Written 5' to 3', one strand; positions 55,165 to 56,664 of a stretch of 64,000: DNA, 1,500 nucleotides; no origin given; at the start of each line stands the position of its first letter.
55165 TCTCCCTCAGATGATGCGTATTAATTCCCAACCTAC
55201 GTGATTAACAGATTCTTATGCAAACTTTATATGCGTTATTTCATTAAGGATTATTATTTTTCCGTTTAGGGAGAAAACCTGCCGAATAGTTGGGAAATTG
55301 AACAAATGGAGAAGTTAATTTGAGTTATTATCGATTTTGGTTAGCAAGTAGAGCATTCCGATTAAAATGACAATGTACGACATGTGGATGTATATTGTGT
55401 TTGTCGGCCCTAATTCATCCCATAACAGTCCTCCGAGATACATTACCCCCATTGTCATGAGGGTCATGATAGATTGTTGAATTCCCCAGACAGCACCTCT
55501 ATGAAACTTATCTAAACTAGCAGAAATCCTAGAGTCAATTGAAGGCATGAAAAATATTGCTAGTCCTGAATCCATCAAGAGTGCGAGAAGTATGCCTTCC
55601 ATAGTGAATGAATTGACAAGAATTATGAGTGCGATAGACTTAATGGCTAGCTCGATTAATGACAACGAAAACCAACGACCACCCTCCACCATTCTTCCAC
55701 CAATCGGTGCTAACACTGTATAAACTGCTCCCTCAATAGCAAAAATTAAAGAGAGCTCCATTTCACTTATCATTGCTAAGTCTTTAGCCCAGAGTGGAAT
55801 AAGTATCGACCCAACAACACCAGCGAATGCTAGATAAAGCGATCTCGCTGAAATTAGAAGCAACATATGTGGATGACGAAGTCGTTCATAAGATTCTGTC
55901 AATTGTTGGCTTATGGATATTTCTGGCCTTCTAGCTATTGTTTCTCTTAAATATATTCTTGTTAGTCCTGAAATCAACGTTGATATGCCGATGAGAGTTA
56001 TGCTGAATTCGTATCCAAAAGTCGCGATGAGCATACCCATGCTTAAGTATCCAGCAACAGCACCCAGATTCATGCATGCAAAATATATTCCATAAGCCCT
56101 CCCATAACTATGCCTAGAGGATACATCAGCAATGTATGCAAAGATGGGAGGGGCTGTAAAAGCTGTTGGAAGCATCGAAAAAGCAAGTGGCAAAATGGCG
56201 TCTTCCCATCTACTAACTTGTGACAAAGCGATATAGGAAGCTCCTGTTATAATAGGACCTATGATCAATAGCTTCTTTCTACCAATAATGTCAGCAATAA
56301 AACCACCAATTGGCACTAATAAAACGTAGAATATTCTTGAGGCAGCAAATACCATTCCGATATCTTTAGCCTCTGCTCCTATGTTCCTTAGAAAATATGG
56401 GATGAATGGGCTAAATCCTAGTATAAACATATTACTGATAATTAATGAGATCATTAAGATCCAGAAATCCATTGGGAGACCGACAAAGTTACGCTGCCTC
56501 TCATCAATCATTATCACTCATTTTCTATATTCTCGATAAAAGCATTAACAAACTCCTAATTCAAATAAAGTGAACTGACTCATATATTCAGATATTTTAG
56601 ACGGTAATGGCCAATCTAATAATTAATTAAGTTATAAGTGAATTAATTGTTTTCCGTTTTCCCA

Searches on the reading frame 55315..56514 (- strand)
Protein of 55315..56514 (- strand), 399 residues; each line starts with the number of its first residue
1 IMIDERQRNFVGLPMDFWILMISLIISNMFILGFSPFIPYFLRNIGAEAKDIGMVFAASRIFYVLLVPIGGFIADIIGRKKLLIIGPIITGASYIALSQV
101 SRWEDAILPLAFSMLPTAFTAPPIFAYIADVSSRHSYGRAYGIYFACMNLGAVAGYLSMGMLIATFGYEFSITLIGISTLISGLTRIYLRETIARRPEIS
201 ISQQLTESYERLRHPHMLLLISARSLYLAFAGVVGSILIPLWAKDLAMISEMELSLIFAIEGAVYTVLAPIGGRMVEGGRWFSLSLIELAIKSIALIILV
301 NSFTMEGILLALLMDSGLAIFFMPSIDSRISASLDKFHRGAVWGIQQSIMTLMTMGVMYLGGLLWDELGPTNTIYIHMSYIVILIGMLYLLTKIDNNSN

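Call 25: search_protein_families(library=pfam, proteins=[window:55315-56514:-], max_evalue=0.01)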
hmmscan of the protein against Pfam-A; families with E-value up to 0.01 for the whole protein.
window:55315-56514:- (399 aa): 3 families
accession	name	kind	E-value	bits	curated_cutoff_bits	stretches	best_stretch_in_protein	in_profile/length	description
PF07690.21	MFS_1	-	9.2e-34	117.3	33.4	2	20-353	1-342/347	Major Facilitator Superfamily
PF05977.19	MFS_3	-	3.2e-06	26.3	27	1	18-386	13-386/524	Transmembrane secretion effector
PF12832.13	MFS_1_like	-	8.4e-05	22.2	25.2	1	32-237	16-234/373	MFS_1 like family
